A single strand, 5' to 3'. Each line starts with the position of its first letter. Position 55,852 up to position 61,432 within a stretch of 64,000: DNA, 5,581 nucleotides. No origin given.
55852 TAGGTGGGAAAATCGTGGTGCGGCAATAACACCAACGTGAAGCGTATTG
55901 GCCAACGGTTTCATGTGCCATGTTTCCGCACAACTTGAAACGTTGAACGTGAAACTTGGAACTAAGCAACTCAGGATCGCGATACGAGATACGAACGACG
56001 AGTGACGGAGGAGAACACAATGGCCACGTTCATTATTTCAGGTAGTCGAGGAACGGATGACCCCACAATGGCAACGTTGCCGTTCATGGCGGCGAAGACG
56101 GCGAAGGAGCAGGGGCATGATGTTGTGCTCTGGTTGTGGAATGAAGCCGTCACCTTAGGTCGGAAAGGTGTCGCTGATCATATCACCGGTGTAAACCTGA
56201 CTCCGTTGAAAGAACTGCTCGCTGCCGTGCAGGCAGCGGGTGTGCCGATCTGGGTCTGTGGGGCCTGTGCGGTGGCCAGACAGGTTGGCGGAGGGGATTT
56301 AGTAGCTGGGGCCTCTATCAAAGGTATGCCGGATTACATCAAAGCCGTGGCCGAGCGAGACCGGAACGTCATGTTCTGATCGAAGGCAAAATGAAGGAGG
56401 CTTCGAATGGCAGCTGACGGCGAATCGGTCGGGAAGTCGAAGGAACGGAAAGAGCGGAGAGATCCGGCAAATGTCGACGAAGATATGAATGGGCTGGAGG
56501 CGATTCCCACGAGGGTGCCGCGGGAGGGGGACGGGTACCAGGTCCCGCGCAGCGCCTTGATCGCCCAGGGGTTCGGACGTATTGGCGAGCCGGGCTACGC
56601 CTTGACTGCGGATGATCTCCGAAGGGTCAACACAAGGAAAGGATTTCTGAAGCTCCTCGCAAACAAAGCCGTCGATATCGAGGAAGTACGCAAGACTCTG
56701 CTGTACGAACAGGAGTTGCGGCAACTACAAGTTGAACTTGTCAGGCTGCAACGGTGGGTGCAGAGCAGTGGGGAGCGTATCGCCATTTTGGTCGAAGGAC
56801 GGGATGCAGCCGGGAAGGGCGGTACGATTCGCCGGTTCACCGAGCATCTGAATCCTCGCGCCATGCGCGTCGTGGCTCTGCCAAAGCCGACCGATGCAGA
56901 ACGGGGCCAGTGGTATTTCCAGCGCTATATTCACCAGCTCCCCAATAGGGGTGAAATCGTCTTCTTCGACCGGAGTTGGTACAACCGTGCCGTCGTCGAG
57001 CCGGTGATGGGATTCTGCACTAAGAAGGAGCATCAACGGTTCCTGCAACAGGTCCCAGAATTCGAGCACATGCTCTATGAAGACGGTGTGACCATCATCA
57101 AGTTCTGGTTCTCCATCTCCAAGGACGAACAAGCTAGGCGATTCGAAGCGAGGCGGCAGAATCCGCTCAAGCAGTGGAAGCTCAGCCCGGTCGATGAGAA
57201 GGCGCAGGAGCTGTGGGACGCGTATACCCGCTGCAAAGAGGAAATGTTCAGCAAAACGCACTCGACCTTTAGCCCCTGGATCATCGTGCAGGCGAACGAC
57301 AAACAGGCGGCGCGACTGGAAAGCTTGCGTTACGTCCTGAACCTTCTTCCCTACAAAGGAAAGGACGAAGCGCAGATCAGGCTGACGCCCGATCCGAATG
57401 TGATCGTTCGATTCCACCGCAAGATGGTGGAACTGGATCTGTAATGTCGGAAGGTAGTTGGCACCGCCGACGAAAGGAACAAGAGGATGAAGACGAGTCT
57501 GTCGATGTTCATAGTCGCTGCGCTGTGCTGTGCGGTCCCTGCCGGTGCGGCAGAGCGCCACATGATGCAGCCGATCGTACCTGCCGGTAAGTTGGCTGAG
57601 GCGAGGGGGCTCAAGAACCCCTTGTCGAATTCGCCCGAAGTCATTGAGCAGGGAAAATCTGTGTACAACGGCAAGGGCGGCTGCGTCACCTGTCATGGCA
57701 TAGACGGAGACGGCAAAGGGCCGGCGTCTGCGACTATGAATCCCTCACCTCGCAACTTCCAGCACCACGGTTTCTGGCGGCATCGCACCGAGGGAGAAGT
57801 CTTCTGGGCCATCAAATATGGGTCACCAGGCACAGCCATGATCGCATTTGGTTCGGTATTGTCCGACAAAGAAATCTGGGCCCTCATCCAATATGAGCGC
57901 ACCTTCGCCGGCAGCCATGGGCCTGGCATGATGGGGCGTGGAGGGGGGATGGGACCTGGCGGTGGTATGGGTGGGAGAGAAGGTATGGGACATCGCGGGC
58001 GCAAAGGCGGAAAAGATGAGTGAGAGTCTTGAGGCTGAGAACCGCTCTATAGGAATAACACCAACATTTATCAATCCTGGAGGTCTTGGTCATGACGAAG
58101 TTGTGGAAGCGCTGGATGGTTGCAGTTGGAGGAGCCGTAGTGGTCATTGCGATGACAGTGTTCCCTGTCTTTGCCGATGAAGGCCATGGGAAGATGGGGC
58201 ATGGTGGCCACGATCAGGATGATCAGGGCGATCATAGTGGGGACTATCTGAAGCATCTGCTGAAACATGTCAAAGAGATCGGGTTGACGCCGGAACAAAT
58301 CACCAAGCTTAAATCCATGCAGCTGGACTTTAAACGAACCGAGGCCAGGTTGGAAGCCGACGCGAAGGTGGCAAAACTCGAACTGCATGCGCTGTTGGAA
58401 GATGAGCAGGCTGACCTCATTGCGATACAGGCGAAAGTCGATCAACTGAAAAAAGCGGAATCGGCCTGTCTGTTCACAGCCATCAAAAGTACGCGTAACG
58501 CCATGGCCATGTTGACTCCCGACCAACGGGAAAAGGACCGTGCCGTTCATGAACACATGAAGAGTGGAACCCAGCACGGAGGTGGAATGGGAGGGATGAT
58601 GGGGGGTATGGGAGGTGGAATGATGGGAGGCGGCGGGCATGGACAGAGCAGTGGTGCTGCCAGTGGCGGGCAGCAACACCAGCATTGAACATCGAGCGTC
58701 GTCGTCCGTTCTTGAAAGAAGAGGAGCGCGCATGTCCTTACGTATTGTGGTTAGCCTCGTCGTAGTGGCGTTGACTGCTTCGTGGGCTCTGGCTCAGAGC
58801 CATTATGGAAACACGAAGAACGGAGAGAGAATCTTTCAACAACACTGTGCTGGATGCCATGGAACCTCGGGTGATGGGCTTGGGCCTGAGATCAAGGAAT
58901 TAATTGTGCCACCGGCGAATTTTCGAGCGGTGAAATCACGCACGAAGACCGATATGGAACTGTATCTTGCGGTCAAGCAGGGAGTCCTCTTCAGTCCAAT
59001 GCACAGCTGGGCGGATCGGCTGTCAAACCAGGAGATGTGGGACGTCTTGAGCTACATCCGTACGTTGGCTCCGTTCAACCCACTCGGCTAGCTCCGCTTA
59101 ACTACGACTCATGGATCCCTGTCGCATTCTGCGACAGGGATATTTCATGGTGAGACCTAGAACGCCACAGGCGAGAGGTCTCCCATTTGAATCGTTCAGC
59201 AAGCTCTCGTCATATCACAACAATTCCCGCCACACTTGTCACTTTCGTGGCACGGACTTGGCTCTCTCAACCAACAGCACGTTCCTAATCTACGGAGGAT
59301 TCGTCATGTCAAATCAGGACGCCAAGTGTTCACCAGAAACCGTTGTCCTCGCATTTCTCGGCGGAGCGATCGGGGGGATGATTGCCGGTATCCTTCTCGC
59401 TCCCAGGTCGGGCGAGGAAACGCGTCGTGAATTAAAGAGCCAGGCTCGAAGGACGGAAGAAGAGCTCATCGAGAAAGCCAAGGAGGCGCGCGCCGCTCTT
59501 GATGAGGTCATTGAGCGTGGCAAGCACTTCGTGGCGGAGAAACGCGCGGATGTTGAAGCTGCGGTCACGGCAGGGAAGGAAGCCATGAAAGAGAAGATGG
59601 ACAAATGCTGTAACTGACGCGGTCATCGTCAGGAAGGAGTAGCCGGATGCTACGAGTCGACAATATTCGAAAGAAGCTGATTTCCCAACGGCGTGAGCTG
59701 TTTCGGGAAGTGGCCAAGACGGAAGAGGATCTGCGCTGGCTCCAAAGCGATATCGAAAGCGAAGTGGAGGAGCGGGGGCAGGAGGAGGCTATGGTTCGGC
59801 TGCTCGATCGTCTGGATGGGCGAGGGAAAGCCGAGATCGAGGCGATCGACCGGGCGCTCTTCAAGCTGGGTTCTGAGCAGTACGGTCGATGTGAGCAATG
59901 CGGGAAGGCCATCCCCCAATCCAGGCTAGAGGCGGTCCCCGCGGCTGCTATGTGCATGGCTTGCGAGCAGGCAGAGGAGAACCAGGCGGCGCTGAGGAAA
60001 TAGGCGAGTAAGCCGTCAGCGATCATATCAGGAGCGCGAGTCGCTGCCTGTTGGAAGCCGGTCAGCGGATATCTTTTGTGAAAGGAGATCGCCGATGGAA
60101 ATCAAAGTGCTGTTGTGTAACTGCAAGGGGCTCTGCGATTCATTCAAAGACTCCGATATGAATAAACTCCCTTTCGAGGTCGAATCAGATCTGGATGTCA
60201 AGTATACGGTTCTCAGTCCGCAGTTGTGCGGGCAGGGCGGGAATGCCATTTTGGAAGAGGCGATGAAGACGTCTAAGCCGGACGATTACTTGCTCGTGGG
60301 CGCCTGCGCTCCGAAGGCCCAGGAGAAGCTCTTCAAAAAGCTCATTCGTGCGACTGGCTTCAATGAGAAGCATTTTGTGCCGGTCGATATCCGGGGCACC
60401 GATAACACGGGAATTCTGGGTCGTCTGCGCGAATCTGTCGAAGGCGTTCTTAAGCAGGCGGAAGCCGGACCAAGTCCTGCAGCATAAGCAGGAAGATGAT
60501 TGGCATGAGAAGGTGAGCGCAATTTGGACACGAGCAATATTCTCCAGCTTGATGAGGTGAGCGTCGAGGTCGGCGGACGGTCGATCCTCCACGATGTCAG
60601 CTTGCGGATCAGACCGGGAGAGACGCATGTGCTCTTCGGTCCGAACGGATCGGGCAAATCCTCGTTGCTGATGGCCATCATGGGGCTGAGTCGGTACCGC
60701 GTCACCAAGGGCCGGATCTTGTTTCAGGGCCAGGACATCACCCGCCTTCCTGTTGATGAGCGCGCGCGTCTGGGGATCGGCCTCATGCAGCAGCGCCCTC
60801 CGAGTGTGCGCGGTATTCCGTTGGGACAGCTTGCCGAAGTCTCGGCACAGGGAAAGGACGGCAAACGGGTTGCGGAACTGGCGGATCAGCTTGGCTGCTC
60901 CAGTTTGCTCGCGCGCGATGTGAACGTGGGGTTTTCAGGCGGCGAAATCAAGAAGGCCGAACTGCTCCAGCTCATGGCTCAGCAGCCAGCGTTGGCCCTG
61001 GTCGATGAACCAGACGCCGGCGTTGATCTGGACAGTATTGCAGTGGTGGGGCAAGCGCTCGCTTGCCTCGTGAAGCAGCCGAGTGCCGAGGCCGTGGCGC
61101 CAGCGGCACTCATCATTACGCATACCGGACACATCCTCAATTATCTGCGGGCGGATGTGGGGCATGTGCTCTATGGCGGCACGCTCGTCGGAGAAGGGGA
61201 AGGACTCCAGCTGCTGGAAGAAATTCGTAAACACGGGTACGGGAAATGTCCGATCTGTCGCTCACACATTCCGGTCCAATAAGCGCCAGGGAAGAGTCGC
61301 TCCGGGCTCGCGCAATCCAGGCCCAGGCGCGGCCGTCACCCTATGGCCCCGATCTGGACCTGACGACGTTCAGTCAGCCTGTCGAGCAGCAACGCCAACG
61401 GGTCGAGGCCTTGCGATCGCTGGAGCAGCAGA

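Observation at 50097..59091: Co-directional island of periplasmic c-type cytochromes plus sulfur-trafficking proteins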

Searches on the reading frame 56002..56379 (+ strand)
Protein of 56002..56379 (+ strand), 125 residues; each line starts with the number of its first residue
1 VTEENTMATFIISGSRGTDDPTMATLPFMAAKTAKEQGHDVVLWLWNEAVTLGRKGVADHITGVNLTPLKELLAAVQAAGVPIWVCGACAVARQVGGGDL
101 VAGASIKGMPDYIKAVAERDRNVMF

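Call 4: search_protein_families(library=pfam, proteins=[window:56002-56379:+], max_evalue=0.01)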
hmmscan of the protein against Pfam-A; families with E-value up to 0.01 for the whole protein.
window:56002-56379:+ (125 aa): 3 families
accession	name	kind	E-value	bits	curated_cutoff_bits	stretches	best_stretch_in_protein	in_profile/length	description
PF02635.20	DsrE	-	5e-19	69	22.7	1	15-125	8-116/116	DsrE/DsrF-like family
PF17930.7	LpxI_N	-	0.0025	18.2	25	1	25-81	10-66/129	LpxI N-terminal domain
PF13686.11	DrsE_2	-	0.0091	16.4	25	0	58-122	90-154/156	DsrE/DsrF/DrsH-like family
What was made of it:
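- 56020..56379 (+): g10, cytoplasmic DsrE/YchN-like protein with an invariant Cys-x-x-Cys. The most conserved gene of the island. Pfam DsrE, E 5e-19 (call 4).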

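Call 6: search_protein_families(library=ncbifam, proteins=[window:56002-56379:+], max_evalue=0.01)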
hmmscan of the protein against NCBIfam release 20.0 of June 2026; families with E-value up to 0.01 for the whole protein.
window:56002-56379:+ (125 aa): 0 families

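Call 60: search_solved_structures(query=window:56002-56379:+, max_evalue=1, show_alignments=2)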
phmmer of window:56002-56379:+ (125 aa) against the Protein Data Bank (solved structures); distinct sequences matched with E-value up to 1: 2.
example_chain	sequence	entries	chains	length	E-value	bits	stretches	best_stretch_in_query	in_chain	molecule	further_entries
1jx7_A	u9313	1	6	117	0.00097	22.5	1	23-112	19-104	HYPOTHETICAL PROTEIN YCHN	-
2k6p_A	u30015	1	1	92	0.44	14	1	73-113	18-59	Uncharacterized protein HP_1423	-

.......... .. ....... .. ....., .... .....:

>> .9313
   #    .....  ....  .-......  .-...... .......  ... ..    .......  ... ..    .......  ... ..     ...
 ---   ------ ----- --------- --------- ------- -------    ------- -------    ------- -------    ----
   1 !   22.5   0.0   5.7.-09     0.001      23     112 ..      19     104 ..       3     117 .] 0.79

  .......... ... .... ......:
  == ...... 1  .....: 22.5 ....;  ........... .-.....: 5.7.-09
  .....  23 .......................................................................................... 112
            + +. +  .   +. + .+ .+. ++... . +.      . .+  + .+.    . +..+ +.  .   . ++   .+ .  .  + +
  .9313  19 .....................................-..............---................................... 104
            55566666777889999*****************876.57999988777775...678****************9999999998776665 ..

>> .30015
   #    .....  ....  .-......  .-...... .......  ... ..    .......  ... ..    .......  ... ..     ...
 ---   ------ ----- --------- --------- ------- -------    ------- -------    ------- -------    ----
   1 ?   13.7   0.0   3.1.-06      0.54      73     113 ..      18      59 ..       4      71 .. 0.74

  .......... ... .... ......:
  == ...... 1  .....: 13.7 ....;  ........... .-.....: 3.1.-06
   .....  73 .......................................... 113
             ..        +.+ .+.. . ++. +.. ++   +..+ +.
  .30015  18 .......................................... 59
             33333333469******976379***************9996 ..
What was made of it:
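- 56020..56379 (+): Weak match to E. coli YchN (call 60).
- On DsrE/TusD/YchN family: No partner subunits are present, and the closest solved relative is YchN at only E 1e-3 (call 60).
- Closest known: DsrE/TusD/YchN sulfur-relay family and OsmC/Ohr thiol peroxidases. Different: The closest solved relative of g10 is the uncharacterised YchN, at E 1e-3 (call 60).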

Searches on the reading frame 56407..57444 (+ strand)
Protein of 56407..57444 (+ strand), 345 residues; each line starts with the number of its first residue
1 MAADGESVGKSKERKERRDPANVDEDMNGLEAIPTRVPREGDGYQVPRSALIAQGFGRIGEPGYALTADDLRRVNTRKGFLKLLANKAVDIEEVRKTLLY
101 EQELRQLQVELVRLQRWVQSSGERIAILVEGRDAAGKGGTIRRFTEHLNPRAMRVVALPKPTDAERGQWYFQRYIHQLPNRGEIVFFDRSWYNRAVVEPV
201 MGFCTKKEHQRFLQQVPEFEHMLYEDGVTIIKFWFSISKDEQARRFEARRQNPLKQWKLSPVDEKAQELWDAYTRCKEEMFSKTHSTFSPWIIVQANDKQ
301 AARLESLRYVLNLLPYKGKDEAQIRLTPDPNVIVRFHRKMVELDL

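Call 4: search_protein_families(library=pfam, proteins=[window:56407-57444:+], max_evalue=0.01)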
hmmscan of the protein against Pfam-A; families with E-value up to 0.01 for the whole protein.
window:56407-57444:+ (345 aa): 1 family
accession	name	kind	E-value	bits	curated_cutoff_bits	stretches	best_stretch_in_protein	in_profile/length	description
PF03976.20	PPK2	-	3.6e-96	321.6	22.3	1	100-320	7-227/229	Polyphosphate kinase 2 (PPK2)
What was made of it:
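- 56407..57444 (+): g11, polyphosphate kinase 2. Pfam PPK2, E 3.6e-96 (call 4).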

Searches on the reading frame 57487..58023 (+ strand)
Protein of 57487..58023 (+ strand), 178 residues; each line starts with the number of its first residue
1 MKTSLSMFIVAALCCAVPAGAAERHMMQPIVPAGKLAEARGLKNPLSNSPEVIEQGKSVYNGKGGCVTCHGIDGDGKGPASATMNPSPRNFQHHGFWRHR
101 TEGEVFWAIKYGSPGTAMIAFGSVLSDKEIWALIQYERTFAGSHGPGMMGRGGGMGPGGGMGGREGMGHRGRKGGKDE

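Call 4: search_protein_families(library=pfam, proteins=[window:57487-58023:+], max_evalue=0.01)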
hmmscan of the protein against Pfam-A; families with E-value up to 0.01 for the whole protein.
window:57487-58023:+ (178 aa): 2 families
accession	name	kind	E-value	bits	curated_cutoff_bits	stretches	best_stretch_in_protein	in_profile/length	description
PF13442.11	Cytochrome_CBB3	-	2.2e-11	44.3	27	1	53-136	3-67/68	Cytochrome C oxidase, cbb3-type, subunit III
PF00034.26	Cytochrom_C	-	8.7e-10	40.2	21.3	1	54-136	2-85/90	Cytochrome c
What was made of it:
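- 57487..58023 (+): g12, monohaem cytochrome c with a Gly/Met-rich C-terminal tail. Pfam cytochrome c (call 4).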

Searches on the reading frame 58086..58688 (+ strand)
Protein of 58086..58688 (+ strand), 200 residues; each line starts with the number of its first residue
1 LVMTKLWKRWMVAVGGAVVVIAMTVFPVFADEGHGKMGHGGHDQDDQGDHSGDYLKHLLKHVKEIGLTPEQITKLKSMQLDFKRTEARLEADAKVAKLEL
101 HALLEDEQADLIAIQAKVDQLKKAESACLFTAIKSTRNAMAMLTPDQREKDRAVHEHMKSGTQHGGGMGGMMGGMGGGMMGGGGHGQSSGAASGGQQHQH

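Call 4: search_protein_families(library=pfam, proteins=[window:58086-58688:+], max_evalue=0.01)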
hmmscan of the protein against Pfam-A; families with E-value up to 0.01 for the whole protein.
window:58086-58688:+ (200 aa): 1 family
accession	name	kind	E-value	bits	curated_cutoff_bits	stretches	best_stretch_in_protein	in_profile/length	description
PF13801.11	Metal_resist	-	8.9e-09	36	29.2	1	17-149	6-124/125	Heavy-metal resistance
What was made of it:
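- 58092..58688 (+): g13, periplasmic Spy/CpxP/ZraP-family protein with two LTxxQ motifs and a Gly/Met-rich tail. Pfam Metal_resist, 36 bits against a cutoff of 29.2 (call 4).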

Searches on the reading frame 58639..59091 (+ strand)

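Call 4: search_protein_families(library=pfam, proteins=[window:58639-59091:+], max_evalue=0.01)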
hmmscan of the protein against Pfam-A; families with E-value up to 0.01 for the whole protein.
window:58639-59091:+ (150 aa): 3 families
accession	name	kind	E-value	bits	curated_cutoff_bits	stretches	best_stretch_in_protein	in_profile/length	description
PF00034.26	Cytochrom_C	-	1.6e-12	49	21.3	1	60-143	2-89/90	Cytochrome c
PF13442.11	Cytochrome_CBB3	-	2.2e-11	44.4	27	1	58-140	2-68/68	Cytochrome C oxidase, cbb3-type, subunit III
PF02939.21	UcrQ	-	0.0068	16.8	25.2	0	27-64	39-76/78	UcrQ family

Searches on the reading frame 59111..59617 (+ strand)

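Call 4: search_protein_families(library=pfam, proteins=[window:59111-59617:+], max_evalue=0.01)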
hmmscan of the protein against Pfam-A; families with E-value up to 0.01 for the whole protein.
window:59111-59617:+ (168 aa): 1 family
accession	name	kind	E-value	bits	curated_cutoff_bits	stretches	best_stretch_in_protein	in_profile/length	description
PF12732.12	YtxH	-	1.7e-13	51.2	37.5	1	80-163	2-70/71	YtxH-like protein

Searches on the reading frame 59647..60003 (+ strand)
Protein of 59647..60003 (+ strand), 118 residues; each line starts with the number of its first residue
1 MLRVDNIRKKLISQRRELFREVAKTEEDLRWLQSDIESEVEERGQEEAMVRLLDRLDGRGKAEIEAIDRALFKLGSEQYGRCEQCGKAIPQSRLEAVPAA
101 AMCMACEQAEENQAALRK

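Call 4: search_protein_families(library=pfam, proteins=[window:59647-60003:+], max_evalue=0.01)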
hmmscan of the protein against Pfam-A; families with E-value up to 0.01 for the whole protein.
window:59647-60003:+ (118 aa): 1 family
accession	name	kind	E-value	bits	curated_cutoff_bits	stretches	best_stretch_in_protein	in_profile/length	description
PF01258.23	zf-dskA_traR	-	1.8e-10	41.1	24.9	1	78-111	2-35/36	Prokaryotic dksA/traR C4-type zinc finger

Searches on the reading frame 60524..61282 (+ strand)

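Call 71: search_protein_families(library=pfam, proteins=[window:60524-61282:+], max_evalue=0.0001)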
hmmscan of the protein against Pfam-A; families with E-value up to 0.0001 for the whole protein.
window:60524-61282:+ (252 aa): 3 families
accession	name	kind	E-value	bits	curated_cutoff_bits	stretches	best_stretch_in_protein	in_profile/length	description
PF00005.33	ABC_tran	-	5.8e-24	85.7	25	1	22-164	1-136/137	ABC transporter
PF13304.12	AAA_21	-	3.9e-06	27.6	27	1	35-63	2-26/304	AAA domain, putative AbiEii toxin, Type IV TA system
PF02463.25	SMC_N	-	4.8e-05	23.3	40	0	23-58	16-53/220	RecF/RecN/SMC N terminal domain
